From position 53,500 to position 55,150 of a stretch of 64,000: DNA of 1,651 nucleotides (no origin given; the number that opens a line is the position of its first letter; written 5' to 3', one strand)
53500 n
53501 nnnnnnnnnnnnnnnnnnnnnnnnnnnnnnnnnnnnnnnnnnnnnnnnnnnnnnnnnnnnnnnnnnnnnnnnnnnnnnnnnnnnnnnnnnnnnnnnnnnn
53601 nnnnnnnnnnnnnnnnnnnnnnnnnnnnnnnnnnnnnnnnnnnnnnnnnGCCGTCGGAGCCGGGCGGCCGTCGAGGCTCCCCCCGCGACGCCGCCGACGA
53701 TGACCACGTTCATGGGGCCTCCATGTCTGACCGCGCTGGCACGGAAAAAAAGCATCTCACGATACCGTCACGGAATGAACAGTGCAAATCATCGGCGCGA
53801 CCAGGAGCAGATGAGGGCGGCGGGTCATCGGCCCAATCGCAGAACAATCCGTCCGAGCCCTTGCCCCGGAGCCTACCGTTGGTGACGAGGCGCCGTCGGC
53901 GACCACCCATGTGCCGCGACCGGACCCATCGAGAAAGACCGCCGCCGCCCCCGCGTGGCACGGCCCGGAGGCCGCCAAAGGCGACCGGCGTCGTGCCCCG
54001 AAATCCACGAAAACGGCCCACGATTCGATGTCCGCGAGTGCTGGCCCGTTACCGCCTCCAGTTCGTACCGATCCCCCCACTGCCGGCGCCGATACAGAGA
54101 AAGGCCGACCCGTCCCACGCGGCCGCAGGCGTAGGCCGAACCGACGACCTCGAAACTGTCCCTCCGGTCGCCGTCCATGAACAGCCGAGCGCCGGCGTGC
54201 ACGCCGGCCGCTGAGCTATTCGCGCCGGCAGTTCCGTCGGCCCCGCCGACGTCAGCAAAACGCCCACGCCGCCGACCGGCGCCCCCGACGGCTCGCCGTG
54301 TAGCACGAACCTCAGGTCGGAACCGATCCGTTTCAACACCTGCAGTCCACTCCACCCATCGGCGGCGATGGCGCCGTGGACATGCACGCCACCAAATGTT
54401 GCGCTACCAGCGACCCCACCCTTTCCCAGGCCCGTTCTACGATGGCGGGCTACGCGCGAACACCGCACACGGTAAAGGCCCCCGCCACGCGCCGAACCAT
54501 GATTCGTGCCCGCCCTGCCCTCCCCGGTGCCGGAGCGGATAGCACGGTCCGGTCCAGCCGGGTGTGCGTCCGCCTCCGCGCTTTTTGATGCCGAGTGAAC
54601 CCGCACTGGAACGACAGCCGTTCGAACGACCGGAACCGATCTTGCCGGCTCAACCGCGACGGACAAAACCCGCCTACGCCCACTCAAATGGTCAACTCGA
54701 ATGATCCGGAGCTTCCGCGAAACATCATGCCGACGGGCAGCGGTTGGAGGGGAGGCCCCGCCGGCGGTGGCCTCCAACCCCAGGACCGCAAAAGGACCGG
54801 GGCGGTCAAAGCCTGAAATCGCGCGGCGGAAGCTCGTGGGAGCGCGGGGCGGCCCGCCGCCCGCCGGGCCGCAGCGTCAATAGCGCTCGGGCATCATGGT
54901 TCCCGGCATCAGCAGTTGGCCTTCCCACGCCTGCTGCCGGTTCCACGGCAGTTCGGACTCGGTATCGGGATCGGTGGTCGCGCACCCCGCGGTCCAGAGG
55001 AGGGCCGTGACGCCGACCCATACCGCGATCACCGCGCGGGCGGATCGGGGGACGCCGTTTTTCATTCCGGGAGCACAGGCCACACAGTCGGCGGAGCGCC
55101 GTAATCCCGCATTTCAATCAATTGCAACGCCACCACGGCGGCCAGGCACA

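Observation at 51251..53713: Single 819-aa polypeptide fusing a CoADR-like flavoprotein to rhodanese, TusA and DsrE: four redox-active cysteines in a row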

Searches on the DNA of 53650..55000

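Call 63: search_rna_families(source=window, start=53650, end=55000, threshold=evalue, max_evalue=1)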
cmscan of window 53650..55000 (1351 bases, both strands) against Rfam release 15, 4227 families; matches with E-value up to 1: 0.
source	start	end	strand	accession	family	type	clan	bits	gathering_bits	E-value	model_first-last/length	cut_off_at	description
